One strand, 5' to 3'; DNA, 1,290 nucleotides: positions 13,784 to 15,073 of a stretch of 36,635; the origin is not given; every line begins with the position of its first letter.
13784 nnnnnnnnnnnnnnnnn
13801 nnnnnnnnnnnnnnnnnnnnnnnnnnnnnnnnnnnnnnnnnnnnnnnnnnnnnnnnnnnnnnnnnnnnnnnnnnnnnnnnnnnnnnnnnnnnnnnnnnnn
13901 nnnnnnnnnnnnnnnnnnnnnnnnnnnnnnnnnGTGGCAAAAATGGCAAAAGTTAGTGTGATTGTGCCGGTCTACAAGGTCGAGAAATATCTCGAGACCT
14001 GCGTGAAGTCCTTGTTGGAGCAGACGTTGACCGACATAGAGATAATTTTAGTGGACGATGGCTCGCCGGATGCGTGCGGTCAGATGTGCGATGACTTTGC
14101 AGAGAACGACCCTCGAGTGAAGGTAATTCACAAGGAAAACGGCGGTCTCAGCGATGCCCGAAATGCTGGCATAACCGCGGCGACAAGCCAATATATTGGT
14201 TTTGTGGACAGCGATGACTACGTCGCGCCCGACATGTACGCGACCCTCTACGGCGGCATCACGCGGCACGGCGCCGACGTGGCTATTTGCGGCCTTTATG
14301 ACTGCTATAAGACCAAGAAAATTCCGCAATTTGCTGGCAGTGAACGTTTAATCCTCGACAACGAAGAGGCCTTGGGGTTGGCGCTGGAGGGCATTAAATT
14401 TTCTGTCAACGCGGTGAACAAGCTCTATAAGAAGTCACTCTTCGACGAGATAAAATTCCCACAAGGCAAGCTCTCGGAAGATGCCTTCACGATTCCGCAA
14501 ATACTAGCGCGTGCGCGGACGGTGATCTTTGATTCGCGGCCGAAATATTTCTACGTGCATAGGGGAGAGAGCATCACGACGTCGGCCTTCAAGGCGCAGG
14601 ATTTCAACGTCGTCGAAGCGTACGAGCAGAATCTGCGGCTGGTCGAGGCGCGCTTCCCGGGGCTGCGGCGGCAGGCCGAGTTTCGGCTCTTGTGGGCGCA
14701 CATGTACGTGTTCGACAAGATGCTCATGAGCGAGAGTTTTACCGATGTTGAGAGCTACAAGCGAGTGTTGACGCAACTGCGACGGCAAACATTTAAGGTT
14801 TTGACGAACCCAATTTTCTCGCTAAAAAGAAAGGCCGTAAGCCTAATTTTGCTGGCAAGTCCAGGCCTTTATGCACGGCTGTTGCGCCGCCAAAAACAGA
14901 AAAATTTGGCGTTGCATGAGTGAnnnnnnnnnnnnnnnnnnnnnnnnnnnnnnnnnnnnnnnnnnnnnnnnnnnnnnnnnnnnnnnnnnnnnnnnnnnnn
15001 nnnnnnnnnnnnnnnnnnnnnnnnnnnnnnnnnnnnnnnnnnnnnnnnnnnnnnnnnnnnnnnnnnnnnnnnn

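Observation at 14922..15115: New ~178-bp MITE family with IS1-type ends and 8-bp target duplications; one copy sits inside the polysaccharide operon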

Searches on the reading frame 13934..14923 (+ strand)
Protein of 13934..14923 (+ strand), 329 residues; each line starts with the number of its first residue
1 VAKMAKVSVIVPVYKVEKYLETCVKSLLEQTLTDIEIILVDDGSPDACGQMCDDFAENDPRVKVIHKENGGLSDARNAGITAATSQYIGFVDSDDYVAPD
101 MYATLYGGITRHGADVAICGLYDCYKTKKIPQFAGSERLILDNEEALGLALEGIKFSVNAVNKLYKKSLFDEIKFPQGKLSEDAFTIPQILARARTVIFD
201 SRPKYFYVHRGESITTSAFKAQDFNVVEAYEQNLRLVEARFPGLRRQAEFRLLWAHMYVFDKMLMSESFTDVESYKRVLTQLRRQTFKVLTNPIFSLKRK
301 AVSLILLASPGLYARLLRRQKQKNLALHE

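Call 17: search_protein_families(library=pfam, proteins=[window:13934-14923:+])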
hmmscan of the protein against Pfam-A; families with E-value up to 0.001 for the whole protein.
window:13934-14923:+ (329 aa): 3 families
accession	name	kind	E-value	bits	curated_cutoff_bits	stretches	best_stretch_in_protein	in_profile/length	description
PF00535.33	Glycos_transf_2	-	5.9e-40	137.4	23.3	1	8-172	1-166/168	Glycosyl transferase family 2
PF10111.15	Glyco_tranf_2_2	-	4.4e-11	43.2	27.3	1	8-105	1-102/276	Glycosyltransferase like family 2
PF13641.12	Glyco_tranf_2_3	-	4e-09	37.3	27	1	7-101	3-103/230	Glycosyltransferase like family 2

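Call 19: find_encoding_contigs(protein=window:13934-14923:+, flank=3000, max_places=10)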
Protein window:13934-14923:+ (329 aa): no gene with exactly this product is on record in the collection.

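Call 38: find_homologous_proteins(query=window:13934-14923:+, max_evalue=1e-40)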
Query window:13934-14923:+ (329 aa): 6147 proteins with E <= 1e-40 among 8000 candidates; the best 120 are listed.
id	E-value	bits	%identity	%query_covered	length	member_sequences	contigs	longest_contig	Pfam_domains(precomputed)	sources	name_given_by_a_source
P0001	1.5e-207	706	98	99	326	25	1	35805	PF10111.15,PF13641.13,PF00535.33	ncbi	-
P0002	5.2e-206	701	97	99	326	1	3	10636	PF10111.15,PF13641.13,PF00535.33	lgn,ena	-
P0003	2.4e-176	603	81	99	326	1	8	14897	PF10111.15,PF13641.13,PF00535.33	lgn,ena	-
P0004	1.6e-174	597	80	99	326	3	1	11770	PF10111.15,PF13641.13,PF00535.33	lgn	-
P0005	5.7e-167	572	78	99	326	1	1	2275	PF10111.15,PF13641.13,PF00535.33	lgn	-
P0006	8.0e-154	529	72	99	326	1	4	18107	PF10111.15,PF13641.13,PF00535.33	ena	-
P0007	1.4e-153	528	73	99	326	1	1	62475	PF10111.15,PF13641.13,PF00535.33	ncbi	-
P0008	7.8e-146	503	68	99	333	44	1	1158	PF10111.15,PF13641.13,PF00535.33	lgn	-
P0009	9.5e-145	500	69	99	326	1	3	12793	PF10111.15,PF13641.13,PF00535.33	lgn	-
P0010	2.9e-144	498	68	99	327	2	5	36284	PF10111.15,PF13641.13,PF00535.33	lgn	-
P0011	1.7e-143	495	69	99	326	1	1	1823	PF10111.15,PF13641.13,PF00535.33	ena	-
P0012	2.5e-143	495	67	99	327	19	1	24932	PF10111.15,PF13641.13,PF00535.33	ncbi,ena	-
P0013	7.0e-143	493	68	99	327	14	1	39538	PF10111.15,PF13641.13,PF00535.33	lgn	-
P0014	8.6e-143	493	69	99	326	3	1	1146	PF10111.15,PF13641.13,PF00535.33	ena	-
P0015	4.7e-141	487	67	99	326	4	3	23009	PF10111.15,PF13641.13,PF00535.33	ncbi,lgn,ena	-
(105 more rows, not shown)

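Call 39: find_encoding_contigs(protein=P0001, flank=4000, max_places=4)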
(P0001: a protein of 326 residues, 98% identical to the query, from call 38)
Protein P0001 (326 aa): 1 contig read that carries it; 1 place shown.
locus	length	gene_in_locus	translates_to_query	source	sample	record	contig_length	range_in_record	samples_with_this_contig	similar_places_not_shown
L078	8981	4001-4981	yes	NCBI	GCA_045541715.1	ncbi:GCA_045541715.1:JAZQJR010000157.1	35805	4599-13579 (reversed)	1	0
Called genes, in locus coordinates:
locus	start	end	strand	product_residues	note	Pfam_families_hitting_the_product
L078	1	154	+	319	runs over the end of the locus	PF00849:PseudoU_synth_2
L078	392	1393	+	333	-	PF00535:Glycos_transf_2, PF10111:Glyco_tranf_2_2, PF13641:Glyco_tranf_2_3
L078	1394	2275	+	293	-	PF04991:LicD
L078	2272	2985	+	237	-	PF01128:IspD, PF12804:NTP_transf_3 (weak)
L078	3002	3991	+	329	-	PF08240:ADH_N, PF16912:Glu_dehyd_C, PF00107:ADH_zinc_N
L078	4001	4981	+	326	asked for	PF00535:Glycos_transf_2, PF10111:Glyco_tranf_2_2, PF13641:Glyco_tranf_2_3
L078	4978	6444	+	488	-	PF04932:Wzy_C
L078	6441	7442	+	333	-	PF00535:Glycos_transf_2, PF10111:Glyco_tranf_2_2, PF13641:Glyco_tranf_2_3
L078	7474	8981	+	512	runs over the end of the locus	-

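Call 40: find_encoding_contigs(protein=P0002, flank=4000, max_places=4)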
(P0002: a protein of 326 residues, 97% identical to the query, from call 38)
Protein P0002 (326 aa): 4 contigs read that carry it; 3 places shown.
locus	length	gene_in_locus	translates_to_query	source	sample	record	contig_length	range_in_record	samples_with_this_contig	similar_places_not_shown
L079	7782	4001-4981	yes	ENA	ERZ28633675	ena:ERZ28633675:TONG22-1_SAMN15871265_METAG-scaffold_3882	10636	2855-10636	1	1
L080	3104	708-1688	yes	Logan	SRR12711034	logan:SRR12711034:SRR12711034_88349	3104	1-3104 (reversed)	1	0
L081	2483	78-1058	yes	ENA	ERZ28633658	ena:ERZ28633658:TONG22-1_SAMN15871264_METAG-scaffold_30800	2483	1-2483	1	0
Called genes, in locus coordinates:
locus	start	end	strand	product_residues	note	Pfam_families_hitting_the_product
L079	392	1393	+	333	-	PF00535:Glycos_transf_2, PF10111:Glyco_tranf_2_2, PF13506:Glyco_transf_21 (faint), PF13641:Glyco_tranf_2_3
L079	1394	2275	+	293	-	PF04991:LicD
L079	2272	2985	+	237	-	PF01128:IspD, PF12804:NTP_transf_3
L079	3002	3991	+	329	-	PF08240:ADH_N, PF16912:Glu_dehyd_C, PF00107:ADH_zinc_N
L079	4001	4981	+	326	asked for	PF00535:Glycos_transf_2, PF10111:Glyco_tranf_2_2, PF13641:Glyco_tranf_2_3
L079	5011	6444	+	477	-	PF04932:Wzy_C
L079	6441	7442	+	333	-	PF00535:Glycos_transf_2, PF10111:Glyco_tranf_2_2, PF13641:Glyco_tranf_2_3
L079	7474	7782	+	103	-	?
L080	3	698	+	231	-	?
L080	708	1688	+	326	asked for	PF00535:Glycos_transf_2, PF10111:Glyco_tranf_2_2, PF13641:Glyco_tranf_2_3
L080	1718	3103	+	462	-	?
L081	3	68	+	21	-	?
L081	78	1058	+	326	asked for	PF00535:Glycos_transf_2, PF10111:Glyco_tranf_2_2, PF13641:Glyco_tranf_2_3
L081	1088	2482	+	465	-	?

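Call 41: find_encoding_contigs(protein=P0003, flank=4000, max_places=8)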
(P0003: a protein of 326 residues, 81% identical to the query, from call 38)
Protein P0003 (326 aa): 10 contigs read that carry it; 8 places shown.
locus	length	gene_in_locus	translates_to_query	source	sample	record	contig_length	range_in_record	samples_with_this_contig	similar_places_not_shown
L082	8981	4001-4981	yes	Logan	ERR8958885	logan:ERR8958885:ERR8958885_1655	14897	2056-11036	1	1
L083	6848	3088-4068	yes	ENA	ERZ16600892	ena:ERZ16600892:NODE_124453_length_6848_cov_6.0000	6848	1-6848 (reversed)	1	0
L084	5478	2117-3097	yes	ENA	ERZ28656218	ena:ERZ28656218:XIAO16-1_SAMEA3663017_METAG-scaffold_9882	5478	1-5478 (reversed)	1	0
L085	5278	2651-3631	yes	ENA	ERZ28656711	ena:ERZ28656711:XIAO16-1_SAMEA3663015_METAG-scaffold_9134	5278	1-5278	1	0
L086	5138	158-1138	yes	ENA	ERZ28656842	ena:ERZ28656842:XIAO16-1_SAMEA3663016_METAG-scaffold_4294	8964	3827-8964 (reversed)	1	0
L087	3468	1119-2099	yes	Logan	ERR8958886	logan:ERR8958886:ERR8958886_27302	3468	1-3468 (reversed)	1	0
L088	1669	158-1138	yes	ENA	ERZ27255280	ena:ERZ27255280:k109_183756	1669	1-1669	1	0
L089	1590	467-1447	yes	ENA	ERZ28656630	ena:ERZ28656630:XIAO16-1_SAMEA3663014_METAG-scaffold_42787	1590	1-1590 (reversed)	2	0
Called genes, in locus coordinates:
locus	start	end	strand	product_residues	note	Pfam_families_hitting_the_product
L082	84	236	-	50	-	-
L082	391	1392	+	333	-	PF00535:Glycos_transf_2, PF10111:Glyco_tranf_2_2 (weak), PF13506:Glyco_transf_21 (faint), PF13641:Glyco_tranf_2_3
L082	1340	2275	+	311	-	PF04991:LicD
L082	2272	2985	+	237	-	PF01128:IspD, PF12804:NTP_transf_3 (weak)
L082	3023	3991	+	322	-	PF08240:ADH_N, PF16912:Glu_dehyd_C, PF00107:ADH_zinc_N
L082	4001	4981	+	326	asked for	PF00535:Glycos_transf_2, PF10111:Glyco_tranf_2_2, PF13641:Glyco_tranf_2_3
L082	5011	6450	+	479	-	PF04932:Wzy_C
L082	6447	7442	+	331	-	PF00535:Glycos_transf_2, PF10111:Glyco_tranf_2_2, PF13641:Glyco_tranf_2_3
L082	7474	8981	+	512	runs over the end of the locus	-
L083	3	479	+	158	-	?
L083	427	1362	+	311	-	PF04991:LicD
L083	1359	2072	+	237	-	PF01128:IspD, PF12804:NTP_transf_3 (weak)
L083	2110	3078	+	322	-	PF08240:ADH_N, PF16912:Glu_dehyd_C, PF00107:ADH_zinc_N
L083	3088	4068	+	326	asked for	PF00535:Glycos_transf_2, PF10111:Glyco_tranf_2_2, PF13641:Glyco_tranf_2_3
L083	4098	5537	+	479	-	PF04932:Wzy_C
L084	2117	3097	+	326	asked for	PF00535:Glycos_transf_2, PF10111:Glyco_tranf_2_2, PF13641:Glyco_tranf_2_3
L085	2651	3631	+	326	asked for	PF00535:Glycos_transf_2, PF10111:Glyco_tranf_2_2, PF13641:Glyco_tranf_2_3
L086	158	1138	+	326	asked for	PF00535:Glycos_transf_2, PF10111:Glyco_tranf_2_2, PF13641:Glyco_tranf_2_3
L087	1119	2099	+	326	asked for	PF00535:Glycos_transf_2, PF10111:Glyco_tranf_2_2, PF13641:Glyco_tranf_2_3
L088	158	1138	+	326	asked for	PF00535:Glycos_transf_2, PF10111:Glyco_tranf_2_2, PF13641:Glyco_tranf_2_3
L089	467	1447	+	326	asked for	PF00535:Glycos_transf_2, PF10111:Glyco_tranf_2_2, PF13641:Glyco_tranf_2_3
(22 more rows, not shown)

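Call 44: find_encoding_contigs(protein=P0001, flank=10000, max_places=1)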
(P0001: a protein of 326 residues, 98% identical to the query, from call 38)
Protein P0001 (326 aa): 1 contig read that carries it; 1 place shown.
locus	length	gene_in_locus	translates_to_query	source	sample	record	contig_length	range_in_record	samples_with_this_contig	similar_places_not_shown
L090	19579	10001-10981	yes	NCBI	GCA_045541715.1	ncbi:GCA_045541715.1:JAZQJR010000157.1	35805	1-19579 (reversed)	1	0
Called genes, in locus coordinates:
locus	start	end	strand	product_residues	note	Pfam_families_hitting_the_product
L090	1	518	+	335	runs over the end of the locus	-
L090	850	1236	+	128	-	-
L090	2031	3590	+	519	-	PF07724:AAA_2, PF07728:AAA_5 (faint)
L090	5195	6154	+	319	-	PF00849:PseudoU_synth_2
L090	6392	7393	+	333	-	PF00535:Glycos_transf_2, PF10111:Glyco_tranf_2_2, PF13641:Glyco_tranf_2_3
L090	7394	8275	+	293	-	PF04991:LicD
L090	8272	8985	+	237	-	PF01128:IspD, PF12804:NTP_transf_3 (weak)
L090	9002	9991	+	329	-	PF08240:ADH_N, PF16912:Glu_dehyd_C, PF00107:ADH_zinc_N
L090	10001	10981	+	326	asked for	PF00535:Glycos_transf_2, PF10111:Glyco_tranf_2_2, PF13641:Glyco_tranf_2_3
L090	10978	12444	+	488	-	PF04932:Wzy_C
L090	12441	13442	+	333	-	PF00535:Glycos_transf_2, PF10111:Glyco_tranf_2_2, PF13641:Glyco_tranf_2_3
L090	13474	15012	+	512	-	-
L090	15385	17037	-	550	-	PF00919:UPF0004, PF04055:Radical_SAM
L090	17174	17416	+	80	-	PF00381:PTS-HPr (weak)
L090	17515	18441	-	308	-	PF08795:DUF1796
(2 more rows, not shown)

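Call 45: find_encoding_contigs(protein=P0003, flank=10000, max_places=2)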
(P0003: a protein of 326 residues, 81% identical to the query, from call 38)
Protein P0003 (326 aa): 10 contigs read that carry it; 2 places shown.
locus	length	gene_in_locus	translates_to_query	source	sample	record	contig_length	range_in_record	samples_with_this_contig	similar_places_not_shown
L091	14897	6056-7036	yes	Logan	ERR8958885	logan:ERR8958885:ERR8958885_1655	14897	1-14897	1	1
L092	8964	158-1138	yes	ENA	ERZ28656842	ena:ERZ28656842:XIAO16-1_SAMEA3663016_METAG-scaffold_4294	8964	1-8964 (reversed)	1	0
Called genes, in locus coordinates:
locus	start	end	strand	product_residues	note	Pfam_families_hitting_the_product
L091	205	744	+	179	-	PF02482:Ribosomal_S30AE, PF16321:Ribosom_S30AE_C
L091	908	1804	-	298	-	-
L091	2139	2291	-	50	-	-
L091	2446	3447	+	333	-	PF00535:Glycos_transf_2, PF10111:Glyco_tranf_2_2 (weak), PF13506:Glyco_transf_21 (faint), PF13641:Glyco_tranf_2_3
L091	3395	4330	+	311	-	PF04991:LicD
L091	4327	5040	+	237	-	PF01128:IspD, PF12804:NTP_transf_3 (weak)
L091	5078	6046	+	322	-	PF08240:ADH_N, PF16912:Glu_dehyd_C, PF00107:ADH_zinc_N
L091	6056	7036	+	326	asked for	PF00535:Glycos_transf_2, PF10111:Glyco_tranf_2_2, PF13641:Glyco_tranf_2_3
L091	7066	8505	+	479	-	PF04932:Wzy_C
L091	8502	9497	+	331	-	PF00535:Glycos_transf_2, PF10111:Glyco_tranf_2_2, PF13641:Glyco_tranf_2_3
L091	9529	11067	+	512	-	-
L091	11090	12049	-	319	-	PF00849:PseudoU_synth_2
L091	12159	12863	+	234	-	PF20582:UPF0758_N, PF04002:RadC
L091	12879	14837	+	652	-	PF00270:DEAD (faint), PF04851:ResIII, PF17757:UvrB_inter, PF27431:UvrB_3rd, PF00271:Helicase_C, PF12344:UvrB, PF02151:UVR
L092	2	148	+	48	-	?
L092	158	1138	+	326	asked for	PF00535:Glycos_transf_2, PF10111:Glyco_tranf_2_2, PF13641:Glyco_tranf_2_3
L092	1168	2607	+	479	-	PF04932:Wzy_C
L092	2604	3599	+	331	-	PF00535:Glycos_transf_2, PF10111:Glyco_tranf_2_2, PF13641:Glyco_tranf_2_3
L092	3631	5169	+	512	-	-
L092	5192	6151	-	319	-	PF00849:PseudoU_synth_2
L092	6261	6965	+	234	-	PF20582:UPF0758_N, PF04002:RadC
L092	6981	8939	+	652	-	PF00270:DEAD (faint), PF04851:ResIII, PF17757:UvrB_inter, PF27431:UvrB_3rd, PF00271:Helicase_C, PF12344:UvrB, PF02151:UVR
